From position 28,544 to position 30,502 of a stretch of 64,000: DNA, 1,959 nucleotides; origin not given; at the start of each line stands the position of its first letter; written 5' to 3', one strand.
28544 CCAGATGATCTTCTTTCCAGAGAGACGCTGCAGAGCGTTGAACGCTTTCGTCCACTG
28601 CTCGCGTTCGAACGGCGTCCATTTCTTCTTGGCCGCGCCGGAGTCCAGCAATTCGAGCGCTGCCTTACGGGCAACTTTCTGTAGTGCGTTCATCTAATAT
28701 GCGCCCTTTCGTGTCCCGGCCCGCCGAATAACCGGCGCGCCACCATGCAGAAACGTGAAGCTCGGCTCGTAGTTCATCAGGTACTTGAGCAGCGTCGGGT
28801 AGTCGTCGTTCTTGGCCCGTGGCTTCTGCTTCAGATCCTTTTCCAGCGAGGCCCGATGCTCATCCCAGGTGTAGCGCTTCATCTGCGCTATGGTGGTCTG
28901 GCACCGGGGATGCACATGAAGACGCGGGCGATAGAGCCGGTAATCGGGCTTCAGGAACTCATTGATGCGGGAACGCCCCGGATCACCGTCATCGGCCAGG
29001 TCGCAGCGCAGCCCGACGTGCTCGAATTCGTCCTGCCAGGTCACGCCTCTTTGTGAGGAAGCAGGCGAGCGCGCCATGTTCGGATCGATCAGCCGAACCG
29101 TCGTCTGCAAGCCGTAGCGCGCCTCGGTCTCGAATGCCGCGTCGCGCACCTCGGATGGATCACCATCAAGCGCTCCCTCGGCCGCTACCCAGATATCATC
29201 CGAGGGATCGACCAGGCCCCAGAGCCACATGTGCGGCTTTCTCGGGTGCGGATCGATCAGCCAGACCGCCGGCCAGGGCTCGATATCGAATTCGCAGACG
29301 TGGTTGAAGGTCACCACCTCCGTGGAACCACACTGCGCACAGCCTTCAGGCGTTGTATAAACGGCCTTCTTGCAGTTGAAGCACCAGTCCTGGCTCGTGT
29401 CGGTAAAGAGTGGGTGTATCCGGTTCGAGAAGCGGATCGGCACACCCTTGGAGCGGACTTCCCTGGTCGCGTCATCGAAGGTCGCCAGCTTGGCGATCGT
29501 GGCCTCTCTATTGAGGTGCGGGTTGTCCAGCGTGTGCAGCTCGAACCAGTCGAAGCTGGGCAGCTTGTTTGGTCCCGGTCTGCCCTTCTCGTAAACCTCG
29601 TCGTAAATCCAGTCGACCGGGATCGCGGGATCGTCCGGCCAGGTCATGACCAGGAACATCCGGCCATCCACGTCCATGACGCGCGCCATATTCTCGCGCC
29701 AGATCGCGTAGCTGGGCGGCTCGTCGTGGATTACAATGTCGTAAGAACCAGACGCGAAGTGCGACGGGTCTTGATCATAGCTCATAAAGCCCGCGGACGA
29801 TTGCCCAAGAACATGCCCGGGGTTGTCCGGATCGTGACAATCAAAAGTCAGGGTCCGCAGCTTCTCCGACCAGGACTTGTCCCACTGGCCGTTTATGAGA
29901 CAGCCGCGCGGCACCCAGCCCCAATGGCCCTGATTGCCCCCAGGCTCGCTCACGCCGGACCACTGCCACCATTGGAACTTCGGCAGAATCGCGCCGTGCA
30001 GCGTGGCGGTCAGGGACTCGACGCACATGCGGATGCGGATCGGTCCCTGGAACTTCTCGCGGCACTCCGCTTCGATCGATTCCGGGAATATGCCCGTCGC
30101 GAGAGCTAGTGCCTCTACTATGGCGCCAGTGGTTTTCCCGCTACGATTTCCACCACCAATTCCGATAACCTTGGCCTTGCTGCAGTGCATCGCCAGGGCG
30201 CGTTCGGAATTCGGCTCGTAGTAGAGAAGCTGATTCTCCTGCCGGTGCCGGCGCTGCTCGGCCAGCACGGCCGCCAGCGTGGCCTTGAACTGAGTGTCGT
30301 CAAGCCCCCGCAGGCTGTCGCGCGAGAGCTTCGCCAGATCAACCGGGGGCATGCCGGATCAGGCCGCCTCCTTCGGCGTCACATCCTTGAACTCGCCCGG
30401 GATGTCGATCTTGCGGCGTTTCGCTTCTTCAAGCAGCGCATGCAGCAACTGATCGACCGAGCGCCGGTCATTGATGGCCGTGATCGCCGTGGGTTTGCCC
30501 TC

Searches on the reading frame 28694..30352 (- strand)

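Call 11: search_protein_families(library=phrogs, proteins=[window:28694-30352:-], max_evalue=0.001)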
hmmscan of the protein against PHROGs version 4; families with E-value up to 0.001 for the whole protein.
window:28694-30352:- (552 aa): 2 families
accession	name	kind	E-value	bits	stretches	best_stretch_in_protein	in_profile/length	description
phrog_2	-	head and packaging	3.2e-06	27.2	1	54-517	275-580/807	terminase large subunit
phrog_6672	-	head and packaging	1.2e-05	25.9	1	477-526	79-126/145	terminase large subunit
